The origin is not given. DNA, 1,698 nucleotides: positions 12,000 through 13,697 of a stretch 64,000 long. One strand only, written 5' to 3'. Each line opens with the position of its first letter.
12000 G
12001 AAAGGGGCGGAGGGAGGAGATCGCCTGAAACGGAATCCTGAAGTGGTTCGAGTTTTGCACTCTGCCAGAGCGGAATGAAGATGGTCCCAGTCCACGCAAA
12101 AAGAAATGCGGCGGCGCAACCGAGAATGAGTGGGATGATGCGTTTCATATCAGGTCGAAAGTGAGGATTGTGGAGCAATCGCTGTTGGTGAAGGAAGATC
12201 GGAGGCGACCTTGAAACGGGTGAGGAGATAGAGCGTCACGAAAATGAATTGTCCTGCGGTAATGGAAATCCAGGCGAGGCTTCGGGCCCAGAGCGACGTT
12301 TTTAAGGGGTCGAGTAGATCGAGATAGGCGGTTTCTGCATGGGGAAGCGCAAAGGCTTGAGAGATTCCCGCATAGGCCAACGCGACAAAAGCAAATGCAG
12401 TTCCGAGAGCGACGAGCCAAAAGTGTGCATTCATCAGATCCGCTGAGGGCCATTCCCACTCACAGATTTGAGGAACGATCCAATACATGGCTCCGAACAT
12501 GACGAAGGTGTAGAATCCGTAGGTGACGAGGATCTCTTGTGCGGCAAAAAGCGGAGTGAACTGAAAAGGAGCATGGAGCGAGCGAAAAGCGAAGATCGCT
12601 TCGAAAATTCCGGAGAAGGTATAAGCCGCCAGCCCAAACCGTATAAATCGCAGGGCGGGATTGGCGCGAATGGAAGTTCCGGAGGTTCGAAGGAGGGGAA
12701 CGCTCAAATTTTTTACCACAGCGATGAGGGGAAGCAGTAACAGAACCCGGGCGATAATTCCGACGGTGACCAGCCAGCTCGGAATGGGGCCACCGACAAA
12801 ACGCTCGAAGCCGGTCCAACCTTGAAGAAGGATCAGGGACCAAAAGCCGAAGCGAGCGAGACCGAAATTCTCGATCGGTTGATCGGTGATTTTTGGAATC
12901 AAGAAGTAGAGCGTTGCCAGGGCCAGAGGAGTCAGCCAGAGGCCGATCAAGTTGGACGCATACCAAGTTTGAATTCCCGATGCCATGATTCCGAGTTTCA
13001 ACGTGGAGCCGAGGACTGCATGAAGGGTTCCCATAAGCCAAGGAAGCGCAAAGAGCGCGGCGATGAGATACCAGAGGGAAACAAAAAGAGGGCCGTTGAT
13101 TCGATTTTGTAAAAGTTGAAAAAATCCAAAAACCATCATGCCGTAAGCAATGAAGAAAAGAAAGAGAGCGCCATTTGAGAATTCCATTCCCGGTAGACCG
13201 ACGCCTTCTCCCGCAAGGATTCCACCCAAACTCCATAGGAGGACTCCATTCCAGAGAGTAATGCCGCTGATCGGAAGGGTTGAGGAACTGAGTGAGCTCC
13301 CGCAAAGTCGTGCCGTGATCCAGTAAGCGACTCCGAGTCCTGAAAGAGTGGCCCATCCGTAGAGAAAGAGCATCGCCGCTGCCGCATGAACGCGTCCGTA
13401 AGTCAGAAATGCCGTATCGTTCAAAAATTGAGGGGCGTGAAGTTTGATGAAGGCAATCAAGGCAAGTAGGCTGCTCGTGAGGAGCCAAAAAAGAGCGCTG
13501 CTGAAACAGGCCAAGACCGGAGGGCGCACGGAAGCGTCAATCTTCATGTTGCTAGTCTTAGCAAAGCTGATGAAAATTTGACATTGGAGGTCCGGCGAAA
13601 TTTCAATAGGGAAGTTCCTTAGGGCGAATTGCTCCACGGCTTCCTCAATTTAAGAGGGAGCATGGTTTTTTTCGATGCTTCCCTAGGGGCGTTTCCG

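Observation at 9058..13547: cbb3-like cluster whose CcoN homologue has lost every binuclear-centre histidine, linked to a PAS kinase and LuxR regulator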

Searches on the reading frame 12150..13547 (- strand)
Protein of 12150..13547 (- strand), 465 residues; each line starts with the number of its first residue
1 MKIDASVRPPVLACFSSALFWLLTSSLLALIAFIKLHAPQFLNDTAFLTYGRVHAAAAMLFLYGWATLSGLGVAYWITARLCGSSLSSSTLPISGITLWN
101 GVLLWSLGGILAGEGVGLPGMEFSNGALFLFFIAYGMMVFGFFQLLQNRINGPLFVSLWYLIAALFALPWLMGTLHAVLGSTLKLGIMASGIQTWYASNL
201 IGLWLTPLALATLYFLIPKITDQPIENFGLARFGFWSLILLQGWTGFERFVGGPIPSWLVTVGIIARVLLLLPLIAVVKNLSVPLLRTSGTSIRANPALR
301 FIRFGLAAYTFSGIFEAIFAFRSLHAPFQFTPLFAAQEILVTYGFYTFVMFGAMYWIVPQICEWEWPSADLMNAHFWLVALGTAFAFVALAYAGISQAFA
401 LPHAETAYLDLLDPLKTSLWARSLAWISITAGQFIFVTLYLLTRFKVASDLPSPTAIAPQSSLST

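Call 6: search_protein_families(library=pfam, proteins=[window:12150-13547:-], max_evalue=0.01)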
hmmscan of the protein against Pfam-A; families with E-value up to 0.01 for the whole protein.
window:12150-13547:- (465 aa): 1 family
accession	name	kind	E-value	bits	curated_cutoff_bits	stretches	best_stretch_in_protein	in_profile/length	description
PF00115.25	COX1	-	2.8e-33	115.9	34.8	1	11-419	3-427/436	Cytochrome C and Quinol oxidase polypeptide I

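Call 7: find_homologous_proteins(query=window:12150-13547:-, max_evalue=0.00001)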
Query window:12150-13547:- (465 aa): 26 proteins with E <= 0.00001 among 8000 candidates.
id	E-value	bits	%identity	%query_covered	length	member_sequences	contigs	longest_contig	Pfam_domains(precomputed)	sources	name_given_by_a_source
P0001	0.0e+0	1012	100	100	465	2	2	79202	PF00115.26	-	-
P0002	1.2e-166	573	62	96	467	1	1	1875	PF00115.26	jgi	jgi:cytochrome c oxidase cbb3-type subunit 1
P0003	7.9e-88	313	40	91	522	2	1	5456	PF00115.26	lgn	-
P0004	3.9e-83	298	35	98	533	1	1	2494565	PF00115.26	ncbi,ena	-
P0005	5.7e-83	297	37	98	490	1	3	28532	PF00115.26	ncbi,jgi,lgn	-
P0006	2.3e-80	289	41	86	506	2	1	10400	PF00115.26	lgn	-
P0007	4.2e-78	281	37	97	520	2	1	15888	PF00115.26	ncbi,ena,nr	ncbi:MAG: cbb3-type cytochrome c oxidase subunit I [Verrucomicrobia bacterium]|nr:cbb3-type cytochro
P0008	2.4e-75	272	39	95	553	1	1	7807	PF00115.26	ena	-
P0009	1.6e-73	266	37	91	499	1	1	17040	PF00115.26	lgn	-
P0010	2.6e-71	259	35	98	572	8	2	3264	PF00115.26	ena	-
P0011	8.4e-70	254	35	93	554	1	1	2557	PF00115.26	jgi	jgi:cytochrome c oxidase cbb3-type subunit 1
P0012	4.7e-69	252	34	98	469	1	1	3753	PF00115.26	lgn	-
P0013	3.9e-68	249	33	99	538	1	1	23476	PF00115.26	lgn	-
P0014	1.3e-66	243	33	97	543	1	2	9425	PF00115.26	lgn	-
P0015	2.0e-66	243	33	93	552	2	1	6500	PF00115.26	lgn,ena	-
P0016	1.4e-65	240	36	90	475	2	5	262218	PF00115.26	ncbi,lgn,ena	-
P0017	6.1e-64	235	36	87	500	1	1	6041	PF00115.26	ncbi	-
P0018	7.1e-62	228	34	93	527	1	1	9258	PF00115.26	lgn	-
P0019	1.1e-60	224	30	99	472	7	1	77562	PF00115.26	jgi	jgi:cytochrome c oxidase cbb3-type subunit 1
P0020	6.5e-59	218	33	91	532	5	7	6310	PF00115.26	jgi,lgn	jgi:cytochrome c oxidase cbb3-type subunit 1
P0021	5.7e-58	215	35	82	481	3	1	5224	PF00115.26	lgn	-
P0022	3.0e-57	213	37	77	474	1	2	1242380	PF00115.26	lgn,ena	-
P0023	8.1e-52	195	32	86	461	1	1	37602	PF00115.26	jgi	jgi:cytochrome c oxidase cbb3-type subunit 1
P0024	2.2e-50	190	32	92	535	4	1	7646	PF00115.26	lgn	-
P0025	2.4e-11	61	31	51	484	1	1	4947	PF00115.26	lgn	-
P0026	8.2e-11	59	31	47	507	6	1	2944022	PF00115.26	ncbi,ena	-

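Call 14: search_solved_structures(query=window:12150-13547:-, max_evalue=0.001, show_alignments=1)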
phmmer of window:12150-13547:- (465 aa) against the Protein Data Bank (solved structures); distinct sequences matched with E-value up to 0.001: 5.
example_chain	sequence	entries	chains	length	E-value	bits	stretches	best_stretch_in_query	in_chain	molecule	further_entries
8smr_E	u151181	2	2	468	4.5e-22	81.7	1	21-400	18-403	cytochrome-c oxidase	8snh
9g6b_A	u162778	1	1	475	5.8e-22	81.3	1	21-399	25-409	cytochrome-c oxidase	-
3mk7_A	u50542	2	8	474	1.8e-21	79.7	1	26-399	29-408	Cytochrome c oxidase, cbb3-type, subunit N | Cbb3-type cytochrome c oxidase subunit CcoN1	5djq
6xkw_n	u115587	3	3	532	3.9e-14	55.5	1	17-398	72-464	Cytochrome c oxidase, Cbb3-type, subunit I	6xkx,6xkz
9g83_t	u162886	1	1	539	8.1e-12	47.9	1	17-398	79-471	cytochrome-c oxidase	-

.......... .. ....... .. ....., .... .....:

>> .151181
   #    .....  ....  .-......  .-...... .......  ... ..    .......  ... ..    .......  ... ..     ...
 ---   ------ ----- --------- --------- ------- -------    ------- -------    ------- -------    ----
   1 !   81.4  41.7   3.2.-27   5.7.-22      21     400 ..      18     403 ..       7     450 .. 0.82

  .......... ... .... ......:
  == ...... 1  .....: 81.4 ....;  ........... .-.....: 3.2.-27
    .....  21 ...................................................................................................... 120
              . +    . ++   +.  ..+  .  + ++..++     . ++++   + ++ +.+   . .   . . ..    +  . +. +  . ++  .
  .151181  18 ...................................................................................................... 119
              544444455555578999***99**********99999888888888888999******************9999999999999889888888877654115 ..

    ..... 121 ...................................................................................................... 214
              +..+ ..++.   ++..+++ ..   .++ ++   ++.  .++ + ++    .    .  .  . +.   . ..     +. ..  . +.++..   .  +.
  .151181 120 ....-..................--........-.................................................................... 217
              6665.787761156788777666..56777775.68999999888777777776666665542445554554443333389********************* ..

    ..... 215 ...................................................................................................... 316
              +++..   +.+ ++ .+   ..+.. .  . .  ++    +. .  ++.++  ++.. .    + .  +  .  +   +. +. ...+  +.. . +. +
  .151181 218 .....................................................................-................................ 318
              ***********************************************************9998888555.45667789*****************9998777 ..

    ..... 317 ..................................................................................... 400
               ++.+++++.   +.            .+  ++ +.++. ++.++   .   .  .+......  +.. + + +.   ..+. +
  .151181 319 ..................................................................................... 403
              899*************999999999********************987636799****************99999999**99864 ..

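Call 15: search_solved_structures(query=P0004, max_evalue=0.001, show_alignments=1)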
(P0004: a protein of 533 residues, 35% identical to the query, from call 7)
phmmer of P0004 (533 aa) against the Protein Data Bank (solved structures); distinct sequences matched with E-value up to 0.001: 5.
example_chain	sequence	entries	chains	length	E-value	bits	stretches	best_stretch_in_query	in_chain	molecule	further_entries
3mk7_A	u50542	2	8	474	5.2e-52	180.4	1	44-426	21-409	Cytochrome c oxidase, cbb3-type, subunit N | Cbb3-type cytochrome c oxidase subunit CcoN1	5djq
9g6b_A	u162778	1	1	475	1.4e-49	172.4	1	44-426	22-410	cytochrome-c oxidase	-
8smr_E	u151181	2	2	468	3.8e-49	171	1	44-426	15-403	cytochrome-c oxidase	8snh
9g83_t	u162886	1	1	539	2.1e-47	165.3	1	44-426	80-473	cytochrome-c oxidase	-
6xkw_n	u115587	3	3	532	2e-46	162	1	43-427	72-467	Cytochrome c oxidase, Cbb3-type, subunit I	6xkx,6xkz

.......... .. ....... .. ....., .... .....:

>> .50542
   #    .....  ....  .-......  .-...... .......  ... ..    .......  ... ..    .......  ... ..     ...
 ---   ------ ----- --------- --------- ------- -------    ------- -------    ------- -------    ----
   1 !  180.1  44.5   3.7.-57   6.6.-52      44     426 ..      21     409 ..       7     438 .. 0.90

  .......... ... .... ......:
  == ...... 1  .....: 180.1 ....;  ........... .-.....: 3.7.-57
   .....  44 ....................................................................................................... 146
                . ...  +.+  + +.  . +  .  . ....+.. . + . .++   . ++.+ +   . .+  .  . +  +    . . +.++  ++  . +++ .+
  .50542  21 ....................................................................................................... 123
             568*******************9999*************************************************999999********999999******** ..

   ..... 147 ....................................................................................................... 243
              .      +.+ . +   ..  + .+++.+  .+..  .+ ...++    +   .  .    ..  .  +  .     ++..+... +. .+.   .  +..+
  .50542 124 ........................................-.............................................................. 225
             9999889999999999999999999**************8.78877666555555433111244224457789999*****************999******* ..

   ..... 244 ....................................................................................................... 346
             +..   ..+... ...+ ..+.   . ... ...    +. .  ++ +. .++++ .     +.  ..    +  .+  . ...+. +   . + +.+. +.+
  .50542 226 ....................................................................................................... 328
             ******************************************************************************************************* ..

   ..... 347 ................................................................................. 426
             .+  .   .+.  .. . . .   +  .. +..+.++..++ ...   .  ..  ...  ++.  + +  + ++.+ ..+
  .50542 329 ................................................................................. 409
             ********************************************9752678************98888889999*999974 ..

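Call 16: find_encoding_contigs(protein=P0001, flank=10000, max_places=3)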
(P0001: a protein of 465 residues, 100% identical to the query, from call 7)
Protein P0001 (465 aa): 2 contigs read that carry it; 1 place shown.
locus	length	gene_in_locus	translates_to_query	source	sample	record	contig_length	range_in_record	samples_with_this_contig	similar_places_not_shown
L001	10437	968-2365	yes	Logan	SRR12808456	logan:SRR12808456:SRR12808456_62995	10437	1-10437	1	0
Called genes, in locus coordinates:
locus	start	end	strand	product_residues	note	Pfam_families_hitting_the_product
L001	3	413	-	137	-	?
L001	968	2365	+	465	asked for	PF00115:COX1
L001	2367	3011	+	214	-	PF02433:FixO, PF00034:Cytochrom_C (weak)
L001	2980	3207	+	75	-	-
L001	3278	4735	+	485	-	PF00989:PAS, PF08448:PAS_4, PF13426:PAS_9, PF00989:PAS, PF08448:PAS_4, PF13426:PAS_9, PF08447:PAS_3, PF07730:HisKA_3, +5 more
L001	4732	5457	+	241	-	PF00072:Response_reg, PF00196:GerE, PF08281:Sigma70_r4_2 (weak)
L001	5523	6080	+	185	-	PF01381:HTH_3, PF12844:HTH_19 (weak), PF13443:HTH_26, PF13560:HTH_31, PF05899:Cupin_3 (weak), PF07883:Cupin_2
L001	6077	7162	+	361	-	PF00144:Beta-lactamase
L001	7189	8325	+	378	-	PF00108:Thiolase_N, PF00109:ketoacyl-synt (weak), PF02803:Thiolase_C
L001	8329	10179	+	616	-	PF16177:ACAS_N, PF00501:AMP-binding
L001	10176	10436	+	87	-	?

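Call 17: find_encoding_contigs(protein=P0016, flank=8000, max_places=2)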
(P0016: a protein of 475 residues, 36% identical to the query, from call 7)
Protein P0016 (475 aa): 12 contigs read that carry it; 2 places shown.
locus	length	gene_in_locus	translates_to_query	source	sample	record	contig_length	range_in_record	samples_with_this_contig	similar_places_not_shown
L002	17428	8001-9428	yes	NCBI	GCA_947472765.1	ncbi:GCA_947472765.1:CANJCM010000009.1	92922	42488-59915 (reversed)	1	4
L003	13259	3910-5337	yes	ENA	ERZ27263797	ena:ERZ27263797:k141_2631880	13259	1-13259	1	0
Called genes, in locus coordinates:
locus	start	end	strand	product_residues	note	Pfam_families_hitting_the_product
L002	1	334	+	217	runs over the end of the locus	PF02085:Cytochrom_CIII (faint), PF14522:Cytochrome_C7 (weak), PF14537:Cytochrom_c3_2 (faint), PF22113:Mtrc-MtrF_II-IV_dom (faint), PF02335:Cytochrom_C552 (weak), PF14522:Cytochrome_C7 (weak)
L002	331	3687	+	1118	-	PF12838:Fer4_7, PF13183:Fer4_8 (faint), PF13237:Fer4_10 (faint), PF13247:Fer4_11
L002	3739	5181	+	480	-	PF03916:NrfD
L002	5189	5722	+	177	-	PF11821:ActD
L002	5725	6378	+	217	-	PF00034:Cytochrom_C, PF13442:Cytochrome_CBB3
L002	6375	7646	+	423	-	-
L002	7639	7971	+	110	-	-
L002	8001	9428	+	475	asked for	PF00115:COX1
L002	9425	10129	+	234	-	PF02433:FixO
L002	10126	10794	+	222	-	PF13442:Cytochrome_CBB3 (weak), PF00034:Cytochrom_C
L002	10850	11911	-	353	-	PF01073:3Beta_HSD (weak), PF01370:Epimerase, PF04321:RmlD_sub_bind (weak), PF16363:GDP_Man_Dehyd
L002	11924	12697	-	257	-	PF03807:F420_oxidored, PF14748:P5CR_dimer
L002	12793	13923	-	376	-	PF00072:Response_reg, PF00512:HisKA (weak), PF02518:HATPase_c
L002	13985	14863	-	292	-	PF00763:THF_DHG_CYH, PF02882:THF_DHG_CYH_C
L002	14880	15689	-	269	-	PF08239:SH3_3 (faint)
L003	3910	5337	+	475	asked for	PF00115:COX1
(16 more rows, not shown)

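Call 22: find_related_loci(query=A3, collection=genome_contigs, flank=10000)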
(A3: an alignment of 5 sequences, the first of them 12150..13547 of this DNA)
Query A3 (465 aa) in genome_contigs; peptide patterns used: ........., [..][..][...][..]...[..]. (x = any residue, [..] = any of these).
599 stretches matched a pattern (row limit reached: there are more); 542 encode a relative of the query (tblastn E <= 1e-3); the best 80 are kept; 80 distinct loci.
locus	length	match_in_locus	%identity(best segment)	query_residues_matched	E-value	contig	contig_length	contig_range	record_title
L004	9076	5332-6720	38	2-465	5e-97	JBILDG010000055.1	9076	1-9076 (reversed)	MAG: Chthoniobacterales bacterium isolate ME2016-07-08_3300034284_group7_bin198 Rohwer_bin2571_scaffold_6417_c1, whole g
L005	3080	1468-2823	39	3-455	3e-97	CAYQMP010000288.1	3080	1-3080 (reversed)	MAG TPA_asm: uncultured Chthoniobacter sp. isolate binchicken_co176_18 genome assembly, contig: NODE_40964_length_3080_c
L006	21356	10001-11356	36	3-455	3e-94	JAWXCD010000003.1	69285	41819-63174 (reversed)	MAG: Verrucomicrobiota bacterium isolate MP9P1.20 k99_131569, whole genome shotgun sequence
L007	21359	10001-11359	38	2-455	9e-94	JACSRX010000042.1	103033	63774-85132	MAG: Chthoniobacterales bacterium isolate VE1 contig-70_81, whole genome shotgun sequence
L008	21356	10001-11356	40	3-455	1e-92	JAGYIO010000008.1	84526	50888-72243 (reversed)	MAG: Chthoniobacterales bacterium isolate M30B17 8, whole genome shotgun sequence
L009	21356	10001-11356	38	3-455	1e-92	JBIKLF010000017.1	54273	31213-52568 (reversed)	MAG: Chthoniobacterales bacterium isolate ME2014-08-20_3300044733_group5_bin98 Rohwer_bin2569_scaffold_186_c1, whole gen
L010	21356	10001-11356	38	3-455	3e-92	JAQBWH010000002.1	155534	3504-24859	MAG: Verrucomicrobia bacterium isolate casp150-mb.222 NODE_145_length_155534_cov_0.124695, whole genome shotgun sequence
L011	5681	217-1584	38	2-458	1e-91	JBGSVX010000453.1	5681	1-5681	MAG: Terrimicrobiaceae bacterium isolate JTS-AC467 k141_427395, whole genome shotgun sequence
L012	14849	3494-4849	39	3-455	2e-90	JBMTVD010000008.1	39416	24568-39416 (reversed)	MAG: Chthoniobacterales bacterium isolate LKB_V8_S20_100percent_par_LKB_V8_S20_metabat.78_sub NODE_386_length_39416_cov_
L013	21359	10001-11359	39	2-455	1e-89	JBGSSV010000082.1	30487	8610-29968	MAG: Chthoniobacterales bacterium isolate JTS-AC390 k141_1534806, whole genome shotgun sequence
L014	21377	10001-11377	37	3-462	2e-89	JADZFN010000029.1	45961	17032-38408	MAG: Verrucomicrobiia bacterium isolate SJ867 c_000000635828, whole genome shotgun sequence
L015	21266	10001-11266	40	3-425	4e-88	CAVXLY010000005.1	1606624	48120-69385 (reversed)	MAG: uncultured Verrucomicrobiae bacterium isolate MFD02581.bin.2.55 genome assembly, contig: contig_51550, whole genome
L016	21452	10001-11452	35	2-455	1e-87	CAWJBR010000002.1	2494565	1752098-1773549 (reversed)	MAG: uncultured Phycisphaerales bacterium isolate MFD04492.bin.1.43 genome assembly, contig: contig_21699, whole genome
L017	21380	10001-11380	36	2-462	1e-87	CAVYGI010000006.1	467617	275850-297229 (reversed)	MAG: uncultured Verrucomicrobiae bacterium isolate MFD01275.bin.2.181 genome assembly, contig: contig_3614, whole genome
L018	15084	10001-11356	36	3-455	2e-87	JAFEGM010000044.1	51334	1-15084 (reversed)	MAG: Verrucomicrobia bacterium isolate SZAS-18 VERR-KAN-3__44__length-51334, whole genome shotgun sequence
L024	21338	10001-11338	38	3-437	6e-86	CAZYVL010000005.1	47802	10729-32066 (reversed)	MAG TPA_asm: uncultured Chthoniobacteraceae bacterium isolate SRP193066_co1_218 genome assembly, contig: NODE_847_length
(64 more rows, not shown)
